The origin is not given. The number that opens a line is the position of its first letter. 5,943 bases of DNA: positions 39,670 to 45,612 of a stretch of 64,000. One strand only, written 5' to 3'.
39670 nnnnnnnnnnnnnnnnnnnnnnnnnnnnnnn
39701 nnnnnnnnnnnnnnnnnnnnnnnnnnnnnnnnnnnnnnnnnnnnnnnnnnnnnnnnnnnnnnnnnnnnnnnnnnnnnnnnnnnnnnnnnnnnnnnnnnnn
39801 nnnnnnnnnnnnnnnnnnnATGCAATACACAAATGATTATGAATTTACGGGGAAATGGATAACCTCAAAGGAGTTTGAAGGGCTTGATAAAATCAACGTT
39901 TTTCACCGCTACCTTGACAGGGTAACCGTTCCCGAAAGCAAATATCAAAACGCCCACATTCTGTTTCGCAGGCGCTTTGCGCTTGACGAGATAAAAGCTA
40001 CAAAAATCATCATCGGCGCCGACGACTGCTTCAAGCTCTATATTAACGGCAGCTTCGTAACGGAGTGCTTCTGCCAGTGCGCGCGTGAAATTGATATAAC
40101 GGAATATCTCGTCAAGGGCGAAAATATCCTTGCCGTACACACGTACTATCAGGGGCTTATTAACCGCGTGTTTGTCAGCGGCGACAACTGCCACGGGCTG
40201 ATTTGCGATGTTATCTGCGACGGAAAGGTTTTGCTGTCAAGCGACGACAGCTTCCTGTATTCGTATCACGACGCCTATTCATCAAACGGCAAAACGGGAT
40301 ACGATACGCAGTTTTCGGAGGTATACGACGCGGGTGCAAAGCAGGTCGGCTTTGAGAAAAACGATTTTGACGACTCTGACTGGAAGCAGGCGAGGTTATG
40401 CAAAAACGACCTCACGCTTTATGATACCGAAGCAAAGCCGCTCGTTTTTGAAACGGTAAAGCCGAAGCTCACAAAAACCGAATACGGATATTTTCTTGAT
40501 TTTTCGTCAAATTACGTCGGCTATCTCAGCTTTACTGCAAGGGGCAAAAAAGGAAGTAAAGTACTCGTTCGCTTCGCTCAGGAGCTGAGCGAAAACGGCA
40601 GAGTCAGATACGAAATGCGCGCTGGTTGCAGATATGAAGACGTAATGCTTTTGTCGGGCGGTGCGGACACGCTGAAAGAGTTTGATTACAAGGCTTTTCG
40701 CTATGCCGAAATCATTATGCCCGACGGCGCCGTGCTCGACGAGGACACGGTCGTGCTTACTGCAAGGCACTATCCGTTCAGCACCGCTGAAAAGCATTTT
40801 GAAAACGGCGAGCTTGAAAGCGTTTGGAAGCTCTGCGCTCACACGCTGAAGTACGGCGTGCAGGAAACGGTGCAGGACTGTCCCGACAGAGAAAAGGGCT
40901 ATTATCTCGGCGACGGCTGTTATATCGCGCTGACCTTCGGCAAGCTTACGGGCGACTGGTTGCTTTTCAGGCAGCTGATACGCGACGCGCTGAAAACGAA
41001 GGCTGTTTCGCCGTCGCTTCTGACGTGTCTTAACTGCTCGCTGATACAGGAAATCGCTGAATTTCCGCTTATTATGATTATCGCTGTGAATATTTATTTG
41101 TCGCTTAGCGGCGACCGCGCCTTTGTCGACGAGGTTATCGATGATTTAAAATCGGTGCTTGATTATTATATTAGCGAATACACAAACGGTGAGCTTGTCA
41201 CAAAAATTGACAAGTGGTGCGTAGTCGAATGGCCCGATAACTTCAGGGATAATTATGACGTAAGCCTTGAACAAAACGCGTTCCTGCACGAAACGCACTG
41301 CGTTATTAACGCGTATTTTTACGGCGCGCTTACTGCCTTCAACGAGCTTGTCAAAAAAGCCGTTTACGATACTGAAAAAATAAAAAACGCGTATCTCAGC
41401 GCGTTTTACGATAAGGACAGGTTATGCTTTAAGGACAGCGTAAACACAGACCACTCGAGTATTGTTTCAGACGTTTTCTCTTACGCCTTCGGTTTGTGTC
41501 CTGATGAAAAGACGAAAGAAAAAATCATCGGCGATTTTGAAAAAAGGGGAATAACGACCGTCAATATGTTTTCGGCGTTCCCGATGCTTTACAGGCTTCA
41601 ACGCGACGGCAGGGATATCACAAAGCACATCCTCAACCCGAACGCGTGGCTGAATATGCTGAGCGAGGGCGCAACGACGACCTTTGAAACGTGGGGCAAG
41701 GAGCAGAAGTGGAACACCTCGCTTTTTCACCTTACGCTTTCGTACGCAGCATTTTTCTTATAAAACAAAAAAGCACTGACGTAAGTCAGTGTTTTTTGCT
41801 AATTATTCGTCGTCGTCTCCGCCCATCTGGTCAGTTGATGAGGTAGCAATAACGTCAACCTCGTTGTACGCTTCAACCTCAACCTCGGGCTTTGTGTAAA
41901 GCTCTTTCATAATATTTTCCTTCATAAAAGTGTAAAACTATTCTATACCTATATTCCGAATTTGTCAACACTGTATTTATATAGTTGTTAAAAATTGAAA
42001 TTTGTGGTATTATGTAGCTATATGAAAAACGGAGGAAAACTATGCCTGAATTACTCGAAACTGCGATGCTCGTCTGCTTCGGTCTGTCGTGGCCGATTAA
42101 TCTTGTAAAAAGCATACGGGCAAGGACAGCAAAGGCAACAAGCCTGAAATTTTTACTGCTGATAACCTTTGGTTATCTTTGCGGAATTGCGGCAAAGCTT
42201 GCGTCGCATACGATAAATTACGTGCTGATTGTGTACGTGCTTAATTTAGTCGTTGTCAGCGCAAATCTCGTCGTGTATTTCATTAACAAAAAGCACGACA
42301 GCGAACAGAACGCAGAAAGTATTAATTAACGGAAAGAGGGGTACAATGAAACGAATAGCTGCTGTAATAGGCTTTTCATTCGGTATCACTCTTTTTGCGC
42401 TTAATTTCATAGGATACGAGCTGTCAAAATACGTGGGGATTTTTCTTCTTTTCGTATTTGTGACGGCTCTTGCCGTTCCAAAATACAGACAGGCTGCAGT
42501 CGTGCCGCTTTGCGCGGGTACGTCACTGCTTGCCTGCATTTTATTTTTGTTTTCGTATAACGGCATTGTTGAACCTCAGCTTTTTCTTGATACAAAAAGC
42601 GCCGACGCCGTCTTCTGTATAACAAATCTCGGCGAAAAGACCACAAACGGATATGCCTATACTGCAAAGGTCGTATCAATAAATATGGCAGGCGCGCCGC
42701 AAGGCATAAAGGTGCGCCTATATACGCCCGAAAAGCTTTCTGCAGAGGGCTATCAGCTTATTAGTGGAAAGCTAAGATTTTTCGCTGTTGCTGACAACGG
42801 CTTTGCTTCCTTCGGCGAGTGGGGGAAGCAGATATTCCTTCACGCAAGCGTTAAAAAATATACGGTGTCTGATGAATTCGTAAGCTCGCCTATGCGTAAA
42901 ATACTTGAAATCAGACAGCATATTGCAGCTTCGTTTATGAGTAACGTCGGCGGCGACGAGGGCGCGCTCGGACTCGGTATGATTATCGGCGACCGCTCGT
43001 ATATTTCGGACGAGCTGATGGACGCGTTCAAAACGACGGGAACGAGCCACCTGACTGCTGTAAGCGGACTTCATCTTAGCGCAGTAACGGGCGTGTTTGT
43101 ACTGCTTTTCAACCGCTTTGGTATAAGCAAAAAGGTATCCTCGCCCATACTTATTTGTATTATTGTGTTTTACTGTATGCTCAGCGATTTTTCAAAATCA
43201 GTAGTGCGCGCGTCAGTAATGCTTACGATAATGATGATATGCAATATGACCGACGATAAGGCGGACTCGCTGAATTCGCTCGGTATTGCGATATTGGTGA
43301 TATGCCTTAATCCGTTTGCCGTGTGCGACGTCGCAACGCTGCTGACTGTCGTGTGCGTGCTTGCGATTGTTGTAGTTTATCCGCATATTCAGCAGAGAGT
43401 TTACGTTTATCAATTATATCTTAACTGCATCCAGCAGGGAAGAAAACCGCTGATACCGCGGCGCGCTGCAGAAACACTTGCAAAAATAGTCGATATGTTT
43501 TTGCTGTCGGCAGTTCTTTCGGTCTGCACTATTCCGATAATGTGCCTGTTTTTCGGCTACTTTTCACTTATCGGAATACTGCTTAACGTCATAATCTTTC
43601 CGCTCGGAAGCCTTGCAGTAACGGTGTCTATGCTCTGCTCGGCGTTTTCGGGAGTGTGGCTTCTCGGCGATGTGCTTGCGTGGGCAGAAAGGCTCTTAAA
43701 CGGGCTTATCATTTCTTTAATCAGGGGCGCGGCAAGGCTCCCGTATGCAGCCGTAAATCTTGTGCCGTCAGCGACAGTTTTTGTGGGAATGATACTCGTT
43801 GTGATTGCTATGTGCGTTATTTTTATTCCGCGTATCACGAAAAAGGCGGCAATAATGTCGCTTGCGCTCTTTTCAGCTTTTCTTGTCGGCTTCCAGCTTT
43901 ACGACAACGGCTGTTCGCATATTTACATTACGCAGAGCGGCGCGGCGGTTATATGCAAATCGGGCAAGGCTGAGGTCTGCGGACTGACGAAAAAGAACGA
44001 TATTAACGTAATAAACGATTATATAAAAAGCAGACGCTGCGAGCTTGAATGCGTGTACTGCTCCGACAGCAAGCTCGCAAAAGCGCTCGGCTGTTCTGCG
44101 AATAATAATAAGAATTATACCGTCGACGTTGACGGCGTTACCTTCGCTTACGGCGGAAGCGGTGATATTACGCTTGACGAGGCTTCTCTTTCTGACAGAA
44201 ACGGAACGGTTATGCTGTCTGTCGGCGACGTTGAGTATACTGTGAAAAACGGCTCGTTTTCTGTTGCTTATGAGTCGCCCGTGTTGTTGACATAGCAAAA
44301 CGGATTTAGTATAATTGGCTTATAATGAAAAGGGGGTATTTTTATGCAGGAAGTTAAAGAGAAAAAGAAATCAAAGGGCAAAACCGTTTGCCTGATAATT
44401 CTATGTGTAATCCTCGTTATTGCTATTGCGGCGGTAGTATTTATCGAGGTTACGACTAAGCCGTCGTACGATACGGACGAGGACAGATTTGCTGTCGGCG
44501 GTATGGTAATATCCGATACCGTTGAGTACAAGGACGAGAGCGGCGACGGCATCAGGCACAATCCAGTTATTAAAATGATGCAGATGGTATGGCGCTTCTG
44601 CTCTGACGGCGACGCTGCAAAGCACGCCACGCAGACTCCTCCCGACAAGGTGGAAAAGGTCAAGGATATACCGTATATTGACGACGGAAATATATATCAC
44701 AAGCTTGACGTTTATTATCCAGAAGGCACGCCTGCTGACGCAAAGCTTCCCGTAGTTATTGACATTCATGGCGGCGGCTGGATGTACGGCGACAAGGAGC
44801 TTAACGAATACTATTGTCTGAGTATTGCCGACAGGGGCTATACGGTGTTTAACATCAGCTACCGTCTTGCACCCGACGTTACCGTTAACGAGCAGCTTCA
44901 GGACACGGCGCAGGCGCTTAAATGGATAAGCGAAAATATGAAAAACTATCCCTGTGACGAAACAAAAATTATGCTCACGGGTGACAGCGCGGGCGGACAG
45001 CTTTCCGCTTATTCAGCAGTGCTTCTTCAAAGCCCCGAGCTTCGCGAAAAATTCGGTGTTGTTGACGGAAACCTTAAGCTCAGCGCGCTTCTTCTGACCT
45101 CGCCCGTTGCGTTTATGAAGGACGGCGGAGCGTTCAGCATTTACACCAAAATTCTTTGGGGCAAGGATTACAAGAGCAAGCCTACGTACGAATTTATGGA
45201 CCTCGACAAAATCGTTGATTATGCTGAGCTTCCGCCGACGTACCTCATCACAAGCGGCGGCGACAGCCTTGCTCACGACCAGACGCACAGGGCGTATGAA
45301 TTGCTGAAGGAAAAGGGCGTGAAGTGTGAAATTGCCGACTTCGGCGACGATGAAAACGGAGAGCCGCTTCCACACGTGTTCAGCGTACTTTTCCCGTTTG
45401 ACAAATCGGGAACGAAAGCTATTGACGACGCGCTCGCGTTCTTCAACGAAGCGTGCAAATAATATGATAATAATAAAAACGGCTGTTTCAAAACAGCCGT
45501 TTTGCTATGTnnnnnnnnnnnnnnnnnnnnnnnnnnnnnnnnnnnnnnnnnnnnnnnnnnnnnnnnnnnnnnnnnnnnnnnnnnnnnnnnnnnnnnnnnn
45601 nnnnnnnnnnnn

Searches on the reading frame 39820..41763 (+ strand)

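Call 11: search_protein_families(library=pfam, proteins=[window:39820-41763:+], max_evalue=0.001)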
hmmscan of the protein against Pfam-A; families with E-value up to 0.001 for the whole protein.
window:39820-41763:+ (647 aa): 4 families
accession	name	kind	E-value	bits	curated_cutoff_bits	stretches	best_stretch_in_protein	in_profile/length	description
PF17389.8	Bac_rhamnosid6H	-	5.3e-18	65.8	24.5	1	330-640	11-328/339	Bacterial alpha-L-rhamnosidase 6 hairpin glycosidase domain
PF05592.18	Bac_rhamnosid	-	3.4e-09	37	22.2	1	224-299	8-85/102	Bacterial alpha-L-rhamnosidase concanavalin-like domain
PF08531.16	Bac_rhamnosid_N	-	4.6e-05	23.7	25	1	91-207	46-167/172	Alpha-L-rhamnosidase N-terminal domain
PF02837.24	Glyco_hydro_2_N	-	0.00017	22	28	1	37-108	57-133/169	Glycosyl hydrolases family 2, sugar binding domain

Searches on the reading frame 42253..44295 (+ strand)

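Call 11: search_protein_families(library=pfam, proteins=[window:42253-44295:+], max_evalue=0.001)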
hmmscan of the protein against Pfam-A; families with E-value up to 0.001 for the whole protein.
window:42253-44295:+ (680 aa): 1 family
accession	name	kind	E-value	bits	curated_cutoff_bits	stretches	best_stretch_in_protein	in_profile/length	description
PF03772.21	Competence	-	4.3e-49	167.7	23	1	243-524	1-265/270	Competence protein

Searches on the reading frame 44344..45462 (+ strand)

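Call 11: search_protein_families(library=pfam, proteins=[window:44344-45462:+], max_evalue=0.001)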
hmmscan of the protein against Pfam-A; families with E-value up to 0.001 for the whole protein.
window:44344-45462:+ (372 aa): 3 families
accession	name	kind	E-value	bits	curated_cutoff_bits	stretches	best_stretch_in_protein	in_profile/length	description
PF20434.5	BD-FAE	-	6e-28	98.3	26.8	1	121-236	1-118/215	BD-FAE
PF07859.19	Abhydrolase_3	-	9.3e-28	97.9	25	1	138-333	1-201/210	alpha/beta hydrolase fold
PF00135.34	COesterase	-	2.4e-13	50.4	27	1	121-225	88-201/515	Carboxylesterase family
